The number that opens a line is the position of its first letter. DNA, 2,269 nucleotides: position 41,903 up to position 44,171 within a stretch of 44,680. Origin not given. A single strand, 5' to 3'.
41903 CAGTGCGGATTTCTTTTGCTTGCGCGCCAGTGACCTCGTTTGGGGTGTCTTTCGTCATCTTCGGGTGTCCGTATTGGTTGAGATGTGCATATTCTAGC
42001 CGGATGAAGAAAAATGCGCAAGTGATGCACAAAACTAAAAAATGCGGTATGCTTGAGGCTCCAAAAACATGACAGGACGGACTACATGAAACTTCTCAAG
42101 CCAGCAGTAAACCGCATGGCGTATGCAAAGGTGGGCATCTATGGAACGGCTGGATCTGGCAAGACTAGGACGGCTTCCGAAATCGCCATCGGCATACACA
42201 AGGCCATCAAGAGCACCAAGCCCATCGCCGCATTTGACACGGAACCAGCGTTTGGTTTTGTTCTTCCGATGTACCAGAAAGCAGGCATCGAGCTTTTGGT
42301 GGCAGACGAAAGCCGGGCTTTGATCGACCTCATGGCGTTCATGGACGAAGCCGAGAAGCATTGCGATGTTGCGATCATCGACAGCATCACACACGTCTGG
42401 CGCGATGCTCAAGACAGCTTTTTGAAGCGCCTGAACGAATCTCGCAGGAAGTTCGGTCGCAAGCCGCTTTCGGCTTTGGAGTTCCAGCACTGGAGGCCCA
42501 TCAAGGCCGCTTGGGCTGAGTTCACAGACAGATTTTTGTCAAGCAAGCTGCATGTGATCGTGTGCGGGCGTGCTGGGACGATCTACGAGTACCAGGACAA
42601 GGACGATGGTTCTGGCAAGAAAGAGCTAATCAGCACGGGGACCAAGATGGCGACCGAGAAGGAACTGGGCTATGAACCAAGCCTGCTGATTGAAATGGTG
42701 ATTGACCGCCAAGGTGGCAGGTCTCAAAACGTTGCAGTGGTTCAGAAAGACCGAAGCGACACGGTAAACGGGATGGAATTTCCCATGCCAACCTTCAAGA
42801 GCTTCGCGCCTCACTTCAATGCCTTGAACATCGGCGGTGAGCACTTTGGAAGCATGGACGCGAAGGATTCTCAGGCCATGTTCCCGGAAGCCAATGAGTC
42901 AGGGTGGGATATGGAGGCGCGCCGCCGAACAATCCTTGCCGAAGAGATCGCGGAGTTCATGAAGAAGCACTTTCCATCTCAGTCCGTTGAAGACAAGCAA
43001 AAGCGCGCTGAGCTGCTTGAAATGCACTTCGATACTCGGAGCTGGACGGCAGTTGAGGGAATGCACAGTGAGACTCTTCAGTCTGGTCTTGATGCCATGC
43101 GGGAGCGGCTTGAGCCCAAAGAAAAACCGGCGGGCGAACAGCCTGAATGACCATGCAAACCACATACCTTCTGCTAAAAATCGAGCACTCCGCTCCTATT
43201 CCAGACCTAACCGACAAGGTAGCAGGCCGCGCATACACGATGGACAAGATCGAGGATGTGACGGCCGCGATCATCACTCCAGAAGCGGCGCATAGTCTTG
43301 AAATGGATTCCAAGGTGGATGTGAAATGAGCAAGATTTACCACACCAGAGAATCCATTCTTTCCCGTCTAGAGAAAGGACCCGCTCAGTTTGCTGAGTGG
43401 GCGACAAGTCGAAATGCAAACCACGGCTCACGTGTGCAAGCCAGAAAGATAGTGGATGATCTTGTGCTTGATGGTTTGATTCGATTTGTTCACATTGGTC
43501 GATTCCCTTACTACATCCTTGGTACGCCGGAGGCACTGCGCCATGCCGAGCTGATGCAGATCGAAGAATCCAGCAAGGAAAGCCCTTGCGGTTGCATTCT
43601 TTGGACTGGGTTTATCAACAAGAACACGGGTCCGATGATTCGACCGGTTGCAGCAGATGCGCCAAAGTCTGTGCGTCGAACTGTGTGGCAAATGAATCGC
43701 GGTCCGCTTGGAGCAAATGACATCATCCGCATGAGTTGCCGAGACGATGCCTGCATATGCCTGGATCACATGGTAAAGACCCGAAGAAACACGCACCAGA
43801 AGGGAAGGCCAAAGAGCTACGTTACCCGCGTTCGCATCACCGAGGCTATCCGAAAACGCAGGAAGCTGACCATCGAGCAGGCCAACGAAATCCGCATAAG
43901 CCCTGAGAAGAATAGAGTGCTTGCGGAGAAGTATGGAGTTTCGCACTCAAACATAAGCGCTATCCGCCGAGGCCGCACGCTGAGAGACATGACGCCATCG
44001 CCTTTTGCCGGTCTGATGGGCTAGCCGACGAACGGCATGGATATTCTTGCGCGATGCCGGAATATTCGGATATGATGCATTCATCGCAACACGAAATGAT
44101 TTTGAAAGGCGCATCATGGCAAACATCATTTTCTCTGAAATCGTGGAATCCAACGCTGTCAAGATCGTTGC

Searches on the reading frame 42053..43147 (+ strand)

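Call 77: search_protein_families(library=phrogs, proteins=[window:42053-43147:+], max_evalue=0.001)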
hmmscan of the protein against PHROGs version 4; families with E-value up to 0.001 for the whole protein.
window:42053-43147:+ (365 aa): 2 families
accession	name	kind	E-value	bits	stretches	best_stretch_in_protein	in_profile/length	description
phrog_1366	-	unknown function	3.5e-43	149.3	1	15-292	5-269/307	-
phrog_124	-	DNA, RNA and nucleotide metabolism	2.6e-09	37.9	1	11-198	26-191/382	Sak4-like ssDNA annealing protein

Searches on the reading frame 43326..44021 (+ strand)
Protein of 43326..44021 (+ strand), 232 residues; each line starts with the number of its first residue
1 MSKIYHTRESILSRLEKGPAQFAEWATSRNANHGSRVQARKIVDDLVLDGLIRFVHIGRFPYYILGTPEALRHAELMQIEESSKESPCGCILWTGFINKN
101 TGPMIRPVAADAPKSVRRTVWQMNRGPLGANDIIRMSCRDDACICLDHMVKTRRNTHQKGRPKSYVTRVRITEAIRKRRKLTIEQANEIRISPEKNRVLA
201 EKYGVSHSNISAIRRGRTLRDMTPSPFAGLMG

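Call 77: search_protein_families(library=phrogs, proteins=[window:43326-44021:+], max_evalue=0.001)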
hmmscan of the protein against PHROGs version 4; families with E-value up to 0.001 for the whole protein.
window:43326-44021:+ (232 aa): 4 families
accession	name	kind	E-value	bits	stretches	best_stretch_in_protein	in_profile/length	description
phrog_1872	-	DNA, RNA and nucleotide metabolism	1.1e-06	29.6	1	79-183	23-131/166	endonuclease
phrog_59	-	DNA, RNA and nucleotide metabolism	4.4e-05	24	1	148-222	234-275/423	HNH endonuclease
phrog_3593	-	DNA, RNA and nucleotide metabolism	6.2e-05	23.8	1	75-169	55-154/210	HNH endonuclease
phrog_6254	-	DNA, RNA and nucleotide metabolism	0.00089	20.6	0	88-216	12-150/154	HNH endonuclease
